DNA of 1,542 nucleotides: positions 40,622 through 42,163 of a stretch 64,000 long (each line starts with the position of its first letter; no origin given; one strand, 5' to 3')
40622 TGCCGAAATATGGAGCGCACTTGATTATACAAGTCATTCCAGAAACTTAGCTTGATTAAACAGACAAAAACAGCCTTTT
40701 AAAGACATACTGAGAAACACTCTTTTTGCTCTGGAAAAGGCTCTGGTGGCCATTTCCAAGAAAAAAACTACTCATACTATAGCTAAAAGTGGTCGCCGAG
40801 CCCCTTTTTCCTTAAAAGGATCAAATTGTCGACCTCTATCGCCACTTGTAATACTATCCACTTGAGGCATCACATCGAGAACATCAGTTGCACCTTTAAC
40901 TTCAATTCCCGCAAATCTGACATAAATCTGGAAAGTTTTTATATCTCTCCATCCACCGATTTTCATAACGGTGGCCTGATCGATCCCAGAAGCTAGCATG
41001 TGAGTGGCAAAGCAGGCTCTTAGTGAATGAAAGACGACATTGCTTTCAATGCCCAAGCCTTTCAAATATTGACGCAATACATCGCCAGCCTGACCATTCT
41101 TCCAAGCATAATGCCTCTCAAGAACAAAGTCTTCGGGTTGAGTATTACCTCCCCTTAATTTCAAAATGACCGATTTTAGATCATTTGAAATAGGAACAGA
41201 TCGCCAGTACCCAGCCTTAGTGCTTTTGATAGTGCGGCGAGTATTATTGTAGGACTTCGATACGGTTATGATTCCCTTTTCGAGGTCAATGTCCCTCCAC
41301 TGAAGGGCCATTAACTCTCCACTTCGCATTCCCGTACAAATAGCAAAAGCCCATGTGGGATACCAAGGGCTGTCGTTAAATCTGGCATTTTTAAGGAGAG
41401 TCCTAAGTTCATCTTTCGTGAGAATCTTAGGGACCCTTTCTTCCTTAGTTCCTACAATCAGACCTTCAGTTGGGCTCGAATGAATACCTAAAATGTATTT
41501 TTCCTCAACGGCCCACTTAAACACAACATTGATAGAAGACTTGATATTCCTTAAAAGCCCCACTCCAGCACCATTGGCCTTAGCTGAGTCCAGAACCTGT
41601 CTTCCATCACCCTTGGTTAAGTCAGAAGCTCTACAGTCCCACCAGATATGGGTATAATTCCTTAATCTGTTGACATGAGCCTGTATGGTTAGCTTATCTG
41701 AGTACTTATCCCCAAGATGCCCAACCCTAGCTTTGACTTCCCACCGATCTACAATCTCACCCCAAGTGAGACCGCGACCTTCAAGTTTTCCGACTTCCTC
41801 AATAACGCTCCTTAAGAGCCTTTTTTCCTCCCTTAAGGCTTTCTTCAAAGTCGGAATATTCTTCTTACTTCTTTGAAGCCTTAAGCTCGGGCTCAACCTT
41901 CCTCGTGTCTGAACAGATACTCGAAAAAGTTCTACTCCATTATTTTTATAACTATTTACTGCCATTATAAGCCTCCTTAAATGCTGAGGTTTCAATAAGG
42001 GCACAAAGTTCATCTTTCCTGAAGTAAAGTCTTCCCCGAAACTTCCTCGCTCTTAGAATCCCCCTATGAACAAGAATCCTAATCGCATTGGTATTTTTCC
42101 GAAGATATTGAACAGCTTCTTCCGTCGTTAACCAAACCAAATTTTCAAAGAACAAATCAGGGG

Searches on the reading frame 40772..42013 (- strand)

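Call 74: search_protein_families(library=ncbifam, proteins=[window:40772-42013:-])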
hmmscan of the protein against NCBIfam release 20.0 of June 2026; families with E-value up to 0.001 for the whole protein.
window:40772-42013:- (413 aa): 9 families
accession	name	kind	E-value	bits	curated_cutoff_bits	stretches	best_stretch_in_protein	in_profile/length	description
NF040815.2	recomb_XerA_Arch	equivalog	5.4e-22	78.6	220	1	107-373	14-260/263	site-specific tyrosine recombinase/integron integrase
TIGR02225.1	recomb_XerD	equivalog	3.1e-21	76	329.6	1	107-367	15-274/290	site-specific tyrosine recombinase XerD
TIGR02249.1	integrase_gron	subfamily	1.7e-17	63.7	265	2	293-367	227-300/315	integron integrase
NF001399.0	PRK00283.1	subfamily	2.2e-17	63.3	279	1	158-367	77-283/300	tyrosine recombinase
TIGR02224.1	recomb_XerC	equivalog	5.6e-17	62.1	335.15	1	112-366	20-276/295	tyrosine recombinase XerC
NF002331.0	PRK01287.1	subfamily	1.7e-14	53.5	371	1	153-368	99-313/365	site-specific tyrosine recombinase XerC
NF011946.0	PRK15417.1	equivalog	1e-09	38.1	435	1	290-386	239-334/337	integron integrase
NF003462.0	PRK05084.1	equivalog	0.00052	18.9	267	0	222-256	202-236/360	tyrosine recombinase XerS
NF007371.0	PRK09871.1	subfamily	0.00099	18.7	222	0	198-364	7-171/198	tyrosine-type DNA invertase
